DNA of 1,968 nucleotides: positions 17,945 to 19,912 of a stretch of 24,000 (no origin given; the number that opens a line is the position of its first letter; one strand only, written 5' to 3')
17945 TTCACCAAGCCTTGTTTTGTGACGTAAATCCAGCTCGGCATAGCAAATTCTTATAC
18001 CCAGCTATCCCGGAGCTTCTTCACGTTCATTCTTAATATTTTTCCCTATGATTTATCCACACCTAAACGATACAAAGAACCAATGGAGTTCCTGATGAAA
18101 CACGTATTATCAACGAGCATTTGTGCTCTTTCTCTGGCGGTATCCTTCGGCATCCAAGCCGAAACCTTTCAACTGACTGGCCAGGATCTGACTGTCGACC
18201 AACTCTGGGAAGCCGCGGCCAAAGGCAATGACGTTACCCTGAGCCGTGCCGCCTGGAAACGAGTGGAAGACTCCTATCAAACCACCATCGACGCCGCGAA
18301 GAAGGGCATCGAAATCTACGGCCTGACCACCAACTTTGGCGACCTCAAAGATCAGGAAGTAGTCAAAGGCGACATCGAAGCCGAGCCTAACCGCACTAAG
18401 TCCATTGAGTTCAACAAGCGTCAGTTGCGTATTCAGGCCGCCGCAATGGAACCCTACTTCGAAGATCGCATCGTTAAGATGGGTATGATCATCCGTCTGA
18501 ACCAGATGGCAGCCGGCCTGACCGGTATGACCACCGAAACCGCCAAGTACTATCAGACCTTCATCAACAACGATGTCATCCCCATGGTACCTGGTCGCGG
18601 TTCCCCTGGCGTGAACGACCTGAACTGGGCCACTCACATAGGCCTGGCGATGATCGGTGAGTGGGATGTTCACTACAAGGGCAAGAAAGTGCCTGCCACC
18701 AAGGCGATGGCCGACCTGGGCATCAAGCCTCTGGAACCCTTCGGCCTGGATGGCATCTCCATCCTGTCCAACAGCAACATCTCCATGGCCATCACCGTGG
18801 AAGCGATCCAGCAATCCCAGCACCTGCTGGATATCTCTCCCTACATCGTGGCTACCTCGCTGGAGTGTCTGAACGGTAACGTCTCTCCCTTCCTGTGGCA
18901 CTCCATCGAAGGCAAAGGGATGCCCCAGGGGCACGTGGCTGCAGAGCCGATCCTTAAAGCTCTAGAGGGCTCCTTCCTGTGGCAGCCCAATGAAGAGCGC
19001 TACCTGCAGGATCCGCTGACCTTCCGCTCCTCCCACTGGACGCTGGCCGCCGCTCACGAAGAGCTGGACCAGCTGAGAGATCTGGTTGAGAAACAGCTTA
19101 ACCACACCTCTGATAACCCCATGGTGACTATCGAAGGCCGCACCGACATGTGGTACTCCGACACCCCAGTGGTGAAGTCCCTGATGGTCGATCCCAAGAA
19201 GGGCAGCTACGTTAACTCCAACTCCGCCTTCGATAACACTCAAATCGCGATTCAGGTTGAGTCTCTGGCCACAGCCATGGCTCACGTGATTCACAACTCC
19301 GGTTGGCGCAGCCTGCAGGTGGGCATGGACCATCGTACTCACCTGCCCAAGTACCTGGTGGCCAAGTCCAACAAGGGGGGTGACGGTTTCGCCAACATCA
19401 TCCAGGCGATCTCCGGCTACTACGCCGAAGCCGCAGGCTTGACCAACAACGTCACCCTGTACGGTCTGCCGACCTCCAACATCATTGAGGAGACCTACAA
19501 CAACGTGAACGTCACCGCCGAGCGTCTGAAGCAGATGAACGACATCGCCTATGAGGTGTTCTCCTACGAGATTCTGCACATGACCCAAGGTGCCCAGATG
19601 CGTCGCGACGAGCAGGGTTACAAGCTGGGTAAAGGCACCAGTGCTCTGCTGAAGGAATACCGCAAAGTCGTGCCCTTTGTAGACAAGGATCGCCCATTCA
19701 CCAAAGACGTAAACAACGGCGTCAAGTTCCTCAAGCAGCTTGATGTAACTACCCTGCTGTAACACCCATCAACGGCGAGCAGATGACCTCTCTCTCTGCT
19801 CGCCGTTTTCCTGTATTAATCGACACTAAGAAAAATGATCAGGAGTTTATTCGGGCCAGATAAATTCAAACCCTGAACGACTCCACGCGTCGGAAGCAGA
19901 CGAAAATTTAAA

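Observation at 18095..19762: Exported HAL/PAL-family protein in which the MIO-forming Ala-Ser-Gly triad is missing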

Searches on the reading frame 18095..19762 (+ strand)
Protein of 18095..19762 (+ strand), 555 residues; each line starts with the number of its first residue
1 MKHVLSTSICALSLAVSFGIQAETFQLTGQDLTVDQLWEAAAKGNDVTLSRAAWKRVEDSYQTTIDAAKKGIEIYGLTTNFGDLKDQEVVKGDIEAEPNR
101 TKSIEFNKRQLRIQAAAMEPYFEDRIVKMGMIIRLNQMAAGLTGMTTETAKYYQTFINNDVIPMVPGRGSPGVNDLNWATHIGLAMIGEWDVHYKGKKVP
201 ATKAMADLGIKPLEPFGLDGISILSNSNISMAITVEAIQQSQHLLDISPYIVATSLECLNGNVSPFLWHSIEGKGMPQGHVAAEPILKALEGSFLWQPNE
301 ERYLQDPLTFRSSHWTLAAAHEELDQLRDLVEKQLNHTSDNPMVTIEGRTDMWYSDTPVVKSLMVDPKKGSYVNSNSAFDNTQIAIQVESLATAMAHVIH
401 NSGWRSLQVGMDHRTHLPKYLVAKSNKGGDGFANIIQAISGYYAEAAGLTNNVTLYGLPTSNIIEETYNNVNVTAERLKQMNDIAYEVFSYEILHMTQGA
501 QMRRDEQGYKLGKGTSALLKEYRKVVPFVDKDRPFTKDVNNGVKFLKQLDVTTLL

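Call 3: search_protein_families(library=pfam, proteins=[window:18095-19762:+])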
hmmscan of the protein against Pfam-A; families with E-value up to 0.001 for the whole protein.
window:18095-19762:+ (555 aa): 1 family
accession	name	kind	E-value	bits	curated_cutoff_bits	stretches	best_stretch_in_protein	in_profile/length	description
PF00221.24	Lyase_aromatic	-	7.5e-94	315.5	27.3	1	32-524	1-466/466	Aromatic amino acid lyase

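Call 4: search_protein_families(library=ncbifam, proteins=[window:18095-19762:+])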
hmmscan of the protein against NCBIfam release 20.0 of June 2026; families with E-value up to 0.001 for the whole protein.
window:18095-19762:+ (555 aa): 8 families
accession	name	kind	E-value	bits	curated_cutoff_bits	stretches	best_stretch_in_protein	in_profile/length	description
NF006871.0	PRK09367.1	subfamily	3.4e-59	200.8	524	1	24-551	3-497/505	histidine ammonia-lyase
TIGR01225.1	hutH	equivalog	4e-55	187.2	539.15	1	27-550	3-493/506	histidine ammonia-lyase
TIGR04475.1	Phe_D_beta_mut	equivalog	3.4e-40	138.2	800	1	25-541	2-504/510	phenylalanine aminomutase (D-beta-phenylalanine forming)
NF053541.1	FlxA_rubin_TAL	equivalog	1.1e-32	113.2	700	1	33-347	2-320/498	flexirubin biosynthesis tyrosine ammonia-lyase FlxA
NF041222.1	BagA_FevW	exception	6.9e-30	104.1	1000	1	27-546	3-514/529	bagremycin/ferroverdin biosynthesis tyrosine ammonia-lyase BagA/FevW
TIGR03832.1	Tyr_2_3_mutase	equivalog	5.5e-26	91.2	501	1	28-270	2-236/507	tyrosine 2,3-aminomutase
TIGR01226.1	phe_am_lyase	equivalog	7.9e-23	80.6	519.15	1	22-347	30-365/680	phenylalanine ammonia-lyase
TIGR04473.1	taxol_Phe_23mut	exception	2.6e-08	32.6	1250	1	54-344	59-358/687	phenylalanine aminomutase (L-beta-phenylalanine forming)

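Call 5: search_solved_structures(query=window:18095-19762:+, show_alignments=3)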
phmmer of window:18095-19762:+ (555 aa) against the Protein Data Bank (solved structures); distinct sequences matched with E-value up to 0.001: 39.
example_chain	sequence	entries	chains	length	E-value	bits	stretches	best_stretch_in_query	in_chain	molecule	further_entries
6s7j_A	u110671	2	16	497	2.4e-61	211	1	26-548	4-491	Uncharacterized protein | ergothionase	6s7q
1gkj_A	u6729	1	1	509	1.4e-30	109.4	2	73-345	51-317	HISTIDINE AMMONIA-LYASE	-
7tqr_A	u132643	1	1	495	1.8e-30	109.1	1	26-345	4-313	Probable histidine ammonia-lyase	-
1gkm_B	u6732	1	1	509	1.9e-30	109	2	73-345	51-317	Histidine ammonia-lyase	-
1b8f_A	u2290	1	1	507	3.1e-30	108.3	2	72-345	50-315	Histidine ammonia-lyase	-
1eb4_A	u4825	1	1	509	3.9e-30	108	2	72-345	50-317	HISTIDINE AMMONIA-LYASE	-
1gk2_A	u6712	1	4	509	5.2e-30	107.5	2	72-345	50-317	HISTIDINE AMMONIA-LYASE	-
1gk3_A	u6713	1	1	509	1.2e-29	106.4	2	72-345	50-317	HISTIDINE AMMONIA-LYASE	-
3unv_A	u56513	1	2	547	3e-21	78.6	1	23-537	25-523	AdmH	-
2ohy_A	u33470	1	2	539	3.4e-17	65.2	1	26-289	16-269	Tyrosine aminomutase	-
2rjr_A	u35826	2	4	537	3.7e-17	65.1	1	26-289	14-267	Tyrosine aminomutase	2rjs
2qve_A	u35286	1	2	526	5.5e-17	64.6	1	27-289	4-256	Tyrosine Aminomutase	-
3kdy_A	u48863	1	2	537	1.3e-16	63.4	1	26-289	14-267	Histidine ammonia-lyase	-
3kdz_A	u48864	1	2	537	1.3e-16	63.3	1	26-289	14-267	Histidine ammonia-lyase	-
6v6h_A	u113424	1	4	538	4.3e-16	61.6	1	27-348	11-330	Histidine ammonia-lyase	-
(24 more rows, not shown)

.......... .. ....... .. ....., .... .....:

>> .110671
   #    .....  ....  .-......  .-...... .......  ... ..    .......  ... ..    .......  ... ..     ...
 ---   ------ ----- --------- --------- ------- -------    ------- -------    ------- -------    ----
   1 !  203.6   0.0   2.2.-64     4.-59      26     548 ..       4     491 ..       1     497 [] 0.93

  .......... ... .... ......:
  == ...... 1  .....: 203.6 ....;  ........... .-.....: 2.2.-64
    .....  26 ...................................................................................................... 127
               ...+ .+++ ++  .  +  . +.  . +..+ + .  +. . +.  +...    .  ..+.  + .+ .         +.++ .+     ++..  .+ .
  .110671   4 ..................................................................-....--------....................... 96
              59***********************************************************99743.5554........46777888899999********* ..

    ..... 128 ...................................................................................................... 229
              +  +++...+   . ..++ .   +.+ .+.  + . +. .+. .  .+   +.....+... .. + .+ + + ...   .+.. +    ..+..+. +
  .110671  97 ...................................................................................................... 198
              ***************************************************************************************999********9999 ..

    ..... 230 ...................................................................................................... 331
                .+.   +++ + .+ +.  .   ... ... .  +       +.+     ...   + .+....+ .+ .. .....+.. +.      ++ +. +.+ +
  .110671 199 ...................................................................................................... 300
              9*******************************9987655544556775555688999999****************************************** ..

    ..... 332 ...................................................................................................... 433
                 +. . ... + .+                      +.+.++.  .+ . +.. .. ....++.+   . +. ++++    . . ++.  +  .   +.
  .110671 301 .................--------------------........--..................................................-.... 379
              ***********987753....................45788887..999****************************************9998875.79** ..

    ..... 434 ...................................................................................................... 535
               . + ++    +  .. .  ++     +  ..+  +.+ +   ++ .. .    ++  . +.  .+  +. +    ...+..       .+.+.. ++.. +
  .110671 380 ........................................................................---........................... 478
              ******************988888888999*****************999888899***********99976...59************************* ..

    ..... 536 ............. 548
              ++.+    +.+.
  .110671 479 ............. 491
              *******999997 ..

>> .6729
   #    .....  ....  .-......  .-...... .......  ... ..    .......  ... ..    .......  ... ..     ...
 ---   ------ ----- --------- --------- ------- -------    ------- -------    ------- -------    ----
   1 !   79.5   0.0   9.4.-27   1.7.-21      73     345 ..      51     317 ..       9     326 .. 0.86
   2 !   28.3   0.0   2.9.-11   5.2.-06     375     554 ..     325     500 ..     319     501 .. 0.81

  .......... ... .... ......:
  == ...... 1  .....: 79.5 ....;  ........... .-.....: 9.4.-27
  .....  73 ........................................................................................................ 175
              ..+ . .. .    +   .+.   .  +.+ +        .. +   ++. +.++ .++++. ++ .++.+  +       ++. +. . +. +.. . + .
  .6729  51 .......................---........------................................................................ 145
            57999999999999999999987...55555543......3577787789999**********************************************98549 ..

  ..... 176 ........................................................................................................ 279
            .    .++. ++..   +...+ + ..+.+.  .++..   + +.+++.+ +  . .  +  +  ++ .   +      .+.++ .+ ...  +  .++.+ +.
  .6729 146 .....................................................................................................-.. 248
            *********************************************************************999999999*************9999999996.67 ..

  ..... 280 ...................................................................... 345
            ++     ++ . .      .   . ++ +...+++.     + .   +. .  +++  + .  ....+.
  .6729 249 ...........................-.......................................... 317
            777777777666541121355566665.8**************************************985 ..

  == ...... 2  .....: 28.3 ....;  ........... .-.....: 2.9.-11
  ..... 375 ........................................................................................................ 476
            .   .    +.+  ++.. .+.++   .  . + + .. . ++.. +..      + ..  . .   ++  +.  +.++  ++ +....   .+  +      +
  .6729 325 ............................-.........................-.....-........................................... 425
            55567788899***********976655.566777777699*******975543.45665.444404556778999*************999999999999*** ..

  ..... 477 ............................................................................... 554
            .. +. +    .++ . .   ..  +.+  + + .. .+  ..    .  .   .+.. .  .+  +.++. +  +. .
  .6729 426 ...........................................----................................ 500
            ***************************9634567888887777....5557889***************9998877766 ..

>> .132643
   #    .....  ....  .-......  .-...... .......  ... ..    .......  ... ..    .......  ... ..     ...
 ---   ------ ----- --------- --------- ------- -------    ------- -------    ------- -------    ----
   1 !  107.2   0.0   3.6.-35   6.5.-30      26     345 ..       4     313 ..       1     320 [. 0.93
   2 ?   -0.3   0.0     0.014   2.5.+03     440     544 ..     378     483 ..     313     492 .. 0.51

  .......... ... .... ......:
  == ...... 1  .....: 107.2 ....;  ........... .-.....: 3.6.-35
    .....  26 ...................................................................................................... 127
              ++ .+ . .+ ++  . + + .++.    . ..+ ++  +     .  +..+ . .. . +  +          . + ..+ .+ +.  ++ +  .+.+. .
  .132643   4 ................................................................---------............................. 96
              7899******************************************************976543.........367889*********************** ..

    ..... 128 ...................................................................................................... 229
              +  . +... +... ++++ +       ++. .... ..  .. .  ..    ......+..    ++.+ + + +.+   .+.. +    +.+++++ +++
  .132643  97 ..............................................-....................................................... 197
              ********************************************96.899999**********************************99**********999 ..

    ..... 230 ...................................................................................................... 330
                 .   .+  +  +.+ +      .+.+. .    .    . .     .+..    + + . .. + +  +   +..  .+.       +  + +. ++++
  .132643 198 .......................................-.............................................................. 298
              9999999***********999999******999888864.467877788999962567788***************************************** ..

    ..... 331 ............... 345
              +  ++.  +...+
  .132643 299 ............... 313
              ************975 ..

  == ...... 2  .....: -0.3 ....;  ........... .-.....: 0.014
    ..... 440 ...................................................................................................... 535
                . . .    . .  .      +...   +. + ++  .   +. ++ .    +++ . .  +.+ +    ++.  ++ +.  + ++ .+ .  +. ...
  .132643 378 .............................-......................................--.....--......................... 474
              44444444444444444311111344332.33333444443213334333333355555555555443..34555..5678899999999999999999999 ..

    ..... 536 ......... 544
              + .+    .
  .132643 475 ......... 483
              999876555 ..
